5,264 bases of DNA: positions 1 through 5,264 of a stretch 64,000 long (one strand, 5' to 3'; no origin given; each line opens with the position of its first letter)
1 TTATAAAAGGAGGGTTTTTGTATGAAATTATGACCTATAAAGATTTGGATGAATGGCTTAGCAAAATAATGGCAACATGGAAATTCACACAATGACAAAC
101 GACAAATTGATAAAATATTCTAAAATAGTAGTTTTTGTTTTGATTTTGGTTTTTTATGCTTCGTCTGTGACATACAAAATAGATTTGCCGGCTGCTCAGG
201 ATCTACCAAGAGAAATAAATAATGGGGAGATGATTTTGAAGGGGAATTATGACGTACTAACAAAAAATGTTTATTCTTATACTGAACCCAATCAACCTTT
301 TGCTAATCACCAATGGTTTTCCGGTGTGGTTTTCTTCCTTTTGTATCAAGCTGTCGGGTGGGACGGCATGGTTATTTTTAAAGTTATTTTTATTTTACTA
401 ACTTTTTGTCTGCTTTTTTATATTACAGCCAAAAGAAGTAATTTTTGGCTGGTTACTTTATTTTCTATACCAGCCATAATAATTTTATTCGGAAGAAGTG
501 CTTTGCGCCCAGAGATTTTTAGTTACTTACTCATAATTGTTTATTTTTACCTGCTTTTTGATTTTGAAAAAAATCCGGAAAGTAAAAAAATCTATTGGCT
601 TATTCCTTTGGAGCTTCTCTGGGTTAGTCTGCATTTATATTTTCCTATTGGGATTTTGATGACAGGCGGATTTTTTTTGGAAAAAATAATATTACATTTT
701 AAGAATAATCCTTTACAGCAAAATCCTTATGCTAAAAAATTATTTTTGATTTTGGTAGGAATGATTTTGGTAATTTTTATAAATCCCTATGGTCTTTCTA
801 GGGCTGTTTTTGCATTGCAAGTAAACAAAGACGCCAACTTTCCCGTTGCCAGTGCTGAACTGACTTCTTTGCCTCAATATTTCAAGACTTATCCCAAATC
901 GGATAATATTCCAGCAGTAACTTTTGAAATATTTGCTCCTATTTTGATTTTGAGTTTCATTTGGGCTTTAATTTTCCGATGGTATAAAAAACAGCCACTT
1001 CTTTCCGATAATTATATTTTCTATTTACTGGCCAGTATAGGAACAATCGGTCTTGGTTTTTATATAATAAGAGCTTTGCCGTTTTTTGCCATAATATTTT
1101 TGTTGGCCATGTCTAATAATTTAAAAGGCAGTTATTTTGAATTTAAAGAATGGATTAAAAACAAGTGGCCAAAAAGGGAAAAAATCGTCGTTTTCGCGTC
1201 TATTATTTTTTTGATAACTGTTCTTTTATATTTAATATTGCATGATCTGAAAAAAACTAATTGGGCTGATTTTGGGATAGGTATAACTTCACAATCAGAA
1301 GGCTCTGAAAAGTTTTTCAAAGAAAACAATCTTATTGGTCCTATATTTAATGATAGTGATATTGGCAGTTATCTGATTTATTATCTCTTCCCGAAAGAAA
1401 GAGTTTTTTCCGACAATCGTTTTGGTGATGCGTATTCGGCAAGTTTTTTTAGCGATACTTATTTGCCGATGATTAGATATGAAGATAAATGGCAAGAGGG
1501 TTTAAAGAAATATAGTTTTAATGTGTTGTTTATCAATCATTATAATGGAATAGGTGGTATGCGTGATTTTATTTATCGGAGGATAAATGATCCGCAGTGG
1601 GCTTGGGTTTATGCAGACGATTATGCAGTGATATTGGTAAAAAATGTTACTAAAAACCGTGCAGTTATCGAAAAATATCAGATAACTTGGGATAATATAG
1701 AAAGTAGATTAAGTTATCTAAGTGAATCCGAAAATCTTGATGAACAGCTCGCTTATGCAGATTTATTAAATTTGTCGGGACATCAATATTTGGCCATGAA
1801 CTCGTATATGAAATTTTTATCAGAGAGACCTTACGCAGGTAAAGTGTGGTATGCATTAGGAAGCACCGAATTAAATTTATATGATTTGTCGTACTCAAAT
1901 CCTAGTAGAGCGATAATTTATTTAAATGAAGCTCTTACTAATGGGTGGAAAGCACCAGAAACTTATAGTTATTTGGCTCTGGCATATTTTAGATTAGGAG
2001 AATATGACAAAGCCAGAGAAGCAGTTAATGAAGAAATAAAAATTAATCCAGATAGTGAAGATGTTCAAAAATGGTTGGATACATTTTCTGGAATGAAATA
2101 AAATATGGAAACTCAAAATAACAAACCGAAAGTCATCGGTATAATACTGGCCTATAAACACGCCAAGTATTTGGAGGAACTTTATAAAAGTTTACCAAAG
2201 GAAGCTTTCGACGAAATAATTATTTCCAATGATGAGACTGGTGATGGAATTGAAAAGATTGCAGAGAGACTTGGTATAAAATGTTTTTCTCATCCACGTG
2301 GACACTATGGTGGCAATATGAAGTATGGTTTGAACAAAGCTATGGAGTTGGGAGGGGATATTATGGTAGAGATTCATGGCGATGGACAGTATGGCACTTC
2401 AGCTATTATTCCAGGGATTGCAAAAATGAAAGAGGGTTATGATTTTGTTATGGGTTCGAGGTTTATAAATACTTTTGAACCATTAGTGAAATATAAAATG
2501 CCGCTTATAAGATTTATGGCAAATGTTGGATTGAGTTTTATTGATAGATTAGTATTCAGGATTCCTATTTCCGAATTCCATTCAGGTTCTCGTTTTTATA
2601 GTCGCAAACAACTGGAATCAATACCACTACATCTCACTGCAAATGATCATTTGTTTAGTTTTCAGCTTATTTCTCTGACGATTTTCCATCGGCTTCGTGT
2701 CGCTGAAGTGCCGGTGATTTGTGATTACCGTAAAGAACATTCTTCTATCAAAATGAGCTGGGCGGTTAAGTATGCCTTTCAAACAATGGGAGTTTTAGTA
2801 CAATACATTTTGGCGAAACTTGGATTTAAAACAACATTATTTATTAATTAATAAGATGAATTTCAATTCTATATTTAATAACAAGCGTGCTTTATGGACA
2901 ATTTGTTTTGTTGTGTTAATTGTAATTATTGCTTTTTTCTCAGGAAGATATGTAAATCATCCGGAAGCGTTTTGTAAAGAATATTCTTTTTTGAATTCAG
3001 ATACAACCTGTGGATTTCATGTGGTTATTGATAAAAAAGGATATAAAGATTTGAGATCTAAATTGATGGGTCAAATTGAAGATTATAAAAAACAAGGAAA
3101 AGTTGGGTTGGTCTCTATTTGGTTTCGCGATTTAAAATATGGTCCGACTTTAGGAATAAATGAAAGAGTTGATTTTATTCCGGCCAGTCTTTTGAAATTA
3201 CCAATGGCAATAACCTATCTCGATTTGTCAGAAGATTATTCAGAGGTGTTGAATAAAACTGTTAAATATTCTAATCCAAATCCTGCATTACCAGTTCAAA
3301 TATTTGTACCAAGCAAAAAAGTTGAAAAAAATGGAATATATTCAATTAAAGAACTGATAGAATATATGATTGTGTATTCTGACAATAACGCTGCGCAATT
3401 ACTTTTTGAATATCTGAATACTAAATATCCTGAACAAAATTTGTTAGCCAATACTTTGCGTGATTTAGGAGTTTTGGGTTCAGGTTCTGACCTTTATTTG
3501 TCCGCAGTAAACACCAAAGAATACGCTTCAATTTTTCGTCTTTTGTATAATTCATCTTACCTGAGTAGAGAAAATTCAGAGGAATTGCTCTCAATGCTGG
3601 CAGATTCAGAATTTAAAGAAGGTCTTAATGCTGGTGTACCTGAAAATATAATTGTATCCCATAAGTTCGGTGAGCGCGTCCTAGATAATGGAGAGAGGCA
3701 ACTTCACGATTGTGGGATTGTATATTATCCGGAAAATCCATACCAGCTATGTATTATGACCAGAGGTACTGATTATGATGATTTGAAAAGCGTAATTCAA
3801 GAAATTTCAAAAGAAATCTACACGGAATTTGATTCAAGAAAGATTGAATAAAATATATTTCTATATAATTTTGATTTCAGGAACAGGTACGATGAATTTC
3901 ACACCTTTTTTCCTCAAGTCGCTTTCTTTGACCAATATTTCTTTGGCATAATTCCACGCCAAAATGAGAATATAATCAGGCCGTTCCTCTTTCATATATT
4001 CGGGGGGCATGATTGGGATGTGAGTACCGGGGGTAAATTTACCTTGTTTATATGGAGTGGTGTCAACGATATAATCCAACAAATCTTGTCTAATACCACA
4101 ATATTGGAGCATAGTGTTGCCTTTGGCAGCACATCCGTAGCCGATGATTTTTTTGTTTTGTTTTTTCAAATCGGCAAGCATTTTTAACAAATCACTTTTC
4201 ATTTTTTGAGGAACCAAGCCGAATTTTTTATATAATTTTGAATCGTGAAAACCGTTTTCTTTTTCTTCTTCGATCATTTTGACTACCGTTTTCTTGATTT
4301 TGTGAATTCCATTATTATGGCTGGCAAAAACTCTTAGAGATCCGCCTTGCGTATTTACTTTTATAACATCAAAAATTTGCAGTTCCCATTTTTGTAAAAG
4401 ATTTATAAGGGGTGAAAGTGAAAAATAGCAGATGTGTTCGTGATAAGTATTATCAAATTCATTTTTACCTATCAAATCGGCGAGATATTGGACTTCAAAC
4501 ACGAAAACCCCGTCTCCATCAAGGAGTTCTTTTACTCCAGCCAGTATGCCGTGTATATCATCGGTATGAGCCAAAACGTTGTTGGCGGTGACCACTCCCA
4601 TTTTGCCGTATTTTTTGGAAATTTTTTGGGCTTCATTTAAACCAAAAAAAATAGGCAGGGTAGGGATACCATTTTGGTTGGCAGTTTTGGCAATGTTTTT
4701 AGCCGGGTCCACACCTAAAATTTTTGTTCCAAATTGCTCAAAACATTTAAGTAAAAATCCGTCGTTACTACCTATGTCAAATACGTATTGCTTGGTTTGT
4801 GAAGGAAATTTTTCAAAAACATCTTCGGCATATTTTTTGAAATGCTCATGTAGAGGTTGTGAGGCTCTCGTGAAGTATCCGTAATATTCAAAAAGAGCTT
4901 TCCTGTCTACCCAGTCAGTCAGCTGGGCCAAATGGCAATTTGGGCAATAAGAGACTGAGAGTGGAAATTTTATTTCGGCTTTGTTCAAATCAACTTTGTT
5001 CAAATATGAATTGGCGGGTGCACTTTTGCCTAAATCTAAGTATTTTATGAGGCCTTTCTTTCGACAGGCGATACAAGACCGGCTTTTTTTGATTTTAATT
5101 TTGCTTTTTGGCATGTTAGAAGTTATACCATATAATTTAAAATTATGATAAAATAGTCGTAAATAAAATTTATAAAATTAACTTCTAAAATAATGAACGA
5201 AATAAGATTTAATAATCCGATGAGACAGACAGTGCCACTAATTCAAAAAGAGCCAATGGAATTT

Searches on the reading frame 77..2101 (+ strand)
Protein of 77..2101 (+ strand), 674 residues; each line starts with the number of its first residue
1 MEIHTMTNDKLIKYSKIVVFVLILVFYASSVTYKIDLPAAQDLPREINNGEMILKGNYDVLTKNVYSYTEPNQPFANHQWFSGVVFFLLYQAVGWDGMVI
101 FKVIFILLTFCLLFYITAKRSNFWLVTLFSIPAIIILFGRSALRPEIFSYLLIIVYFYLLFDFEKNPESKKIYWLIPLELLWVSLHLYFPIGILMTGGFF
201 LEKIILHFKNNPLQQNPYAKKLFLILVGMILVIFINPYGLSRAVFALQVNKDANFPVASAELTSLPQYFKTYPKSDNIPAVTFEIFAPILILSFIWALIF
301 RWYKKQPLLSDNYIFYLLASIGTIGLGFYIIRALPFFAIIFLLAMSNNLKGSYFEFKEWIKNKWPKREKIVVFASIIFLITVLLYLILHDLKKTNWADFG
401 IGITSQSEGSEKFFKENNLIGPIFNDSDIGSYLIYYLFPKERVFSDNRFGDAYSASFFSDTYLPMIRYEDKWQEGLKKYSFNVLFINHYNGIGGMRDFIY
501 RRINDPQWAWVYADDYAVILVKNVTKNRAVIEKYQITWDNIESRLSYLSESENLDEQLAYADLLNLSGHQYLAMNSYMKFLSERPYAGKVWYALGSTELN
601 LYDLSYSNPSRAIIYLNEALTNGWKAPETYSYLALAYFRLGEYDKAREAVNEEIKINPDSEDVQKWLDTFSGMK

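Call 87: search_protein_families(library=pfam, proteins=[window:77-2101:+], max_evalue=0.00001)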
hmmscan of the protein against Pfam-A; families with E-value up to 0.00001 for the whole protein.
window:77-2101:+ (674 aa): 3 families
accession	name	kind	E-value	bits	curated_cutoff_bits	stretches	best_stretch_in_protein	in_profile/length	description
PF13428.12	TPR_14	-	1.1e-08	35.4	23.5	0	627-666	1-40/44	Tetratricopeptide repeat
PF07719.23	TPR_2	-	2.2e-07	30.9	27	1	627-659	1-33/34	Tetratricopeptide repeat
PF14853.12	Fis1_TPR_C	-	9.6e-06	26.1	25.3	0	632-664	6-38/53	Fis1 C-terminal tetratricopeptide repeat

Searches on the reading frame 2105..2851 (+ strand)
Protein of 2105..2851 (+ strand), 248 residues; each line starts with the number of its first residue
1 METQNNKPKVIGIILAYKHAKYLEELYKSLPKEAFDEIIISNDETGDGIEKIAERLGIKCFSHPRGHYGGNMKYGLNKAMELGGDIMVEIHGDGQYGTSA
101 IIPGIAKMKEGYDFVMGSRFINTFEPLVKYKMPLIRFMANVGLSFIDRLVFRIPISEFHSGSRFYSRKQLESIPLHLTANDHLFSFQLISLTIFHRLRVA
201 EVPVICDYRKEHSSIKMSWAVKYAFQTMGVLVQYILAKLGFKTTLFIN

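Call 87: search_protein_families(library=pfam, proteins=[window:2105-2851:+], max_evalue=0.00001)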
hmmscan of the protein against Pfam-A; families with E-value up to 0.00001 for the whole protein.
window:2105-2851:+ (248 aa): 1 family
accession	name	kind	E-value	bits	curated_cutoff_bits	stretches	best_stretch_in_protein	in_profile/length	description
PF00535.33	Glycos_transf_2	-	1.4e-11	45.1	23.3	1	13-171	3-165/168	Glycosyl transferase family 2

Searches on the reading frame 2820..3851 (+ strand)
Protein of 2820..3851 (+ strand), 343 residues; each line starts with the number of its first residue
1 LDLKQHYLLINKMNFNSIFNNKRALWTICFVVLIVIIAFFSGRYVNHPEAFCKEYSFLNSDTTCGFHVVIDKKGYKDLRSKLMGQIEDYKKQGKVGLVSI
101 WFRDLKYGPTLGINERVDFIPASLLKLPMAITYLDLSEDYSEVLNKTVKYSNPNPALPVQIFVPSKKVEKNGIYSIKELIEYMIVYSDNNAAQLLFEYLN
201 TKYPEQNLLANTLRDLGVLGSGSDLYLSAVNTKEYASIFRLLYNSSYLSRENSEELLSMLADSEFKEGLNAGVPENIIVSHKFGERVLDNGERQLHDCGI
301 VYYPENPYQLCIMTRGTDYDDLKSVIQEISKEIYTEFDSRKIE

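Call 87: search_protein_families(library=pfam, proteins=[window:2820-3851:+], max_evalue=0.00001)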
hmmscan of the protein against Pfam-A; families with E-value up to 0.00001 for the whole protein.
window:2820-3851:+ (343 aa): 1 family
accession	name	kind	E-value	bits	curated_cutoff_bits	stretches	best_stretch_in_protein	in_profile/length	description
PF13354.11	Beta-lactamase2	-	2.5e-31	109.1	22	1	99-314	1-214/214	Beta-lactamase enzyme family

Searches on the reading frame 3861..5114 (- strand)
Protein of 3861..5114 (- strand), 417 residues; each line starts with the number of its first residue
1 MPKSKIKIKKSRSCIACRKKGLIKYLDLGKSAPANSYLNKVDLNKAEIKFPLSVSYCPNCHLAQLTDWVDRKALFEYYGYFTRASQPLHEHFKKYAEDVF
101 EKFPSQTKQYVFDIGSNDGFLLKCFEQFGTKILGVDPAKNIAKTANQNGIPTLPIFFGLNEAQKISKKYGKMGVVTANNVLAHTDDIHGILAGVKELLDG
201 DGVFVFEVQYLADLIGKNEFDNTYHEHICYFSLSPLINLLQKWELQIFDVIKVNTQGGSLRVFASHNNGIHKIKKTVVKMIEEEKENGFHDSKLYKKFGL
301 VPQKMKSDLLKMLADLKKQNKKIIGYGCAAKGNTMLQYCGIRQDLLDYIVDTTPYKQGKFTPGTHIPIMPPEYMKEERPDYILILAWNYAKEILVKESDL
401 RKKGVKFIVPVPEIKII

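Call 87: search_protein_families(library=pfam, proteins=[window:3861-5114:-], max_evalue=0.00001)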
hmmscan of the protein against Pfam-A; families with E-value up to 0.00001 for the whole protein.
window:3861-5114:- (417 aa): 5 families
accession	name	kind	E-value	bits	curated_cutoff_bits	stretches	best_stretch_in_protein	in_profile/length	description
PF08484.17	Methyltransf_14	-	3e-60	203.1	23.5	1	255-412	2-160/160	C-methyltransferase C-terminal domain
PF08421.16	Methyltransf_13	-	3.4e-16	59.6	31.3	1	14-75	1-62/62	Putative zinc binding domain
PF13489.12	Methyltransf_23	-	6.7e-16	58.9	27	1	94-246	7-160/164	Methyltransferase domain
PF08241.18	Methyltransf_11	-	2.8e-07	31.5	21.2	1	113-206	2-95/95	Methyltransferase domain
PF08242.18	Methyltransf_12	-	2.4e-06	28.6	30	1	113-204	2-98/98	Methyltransferase domain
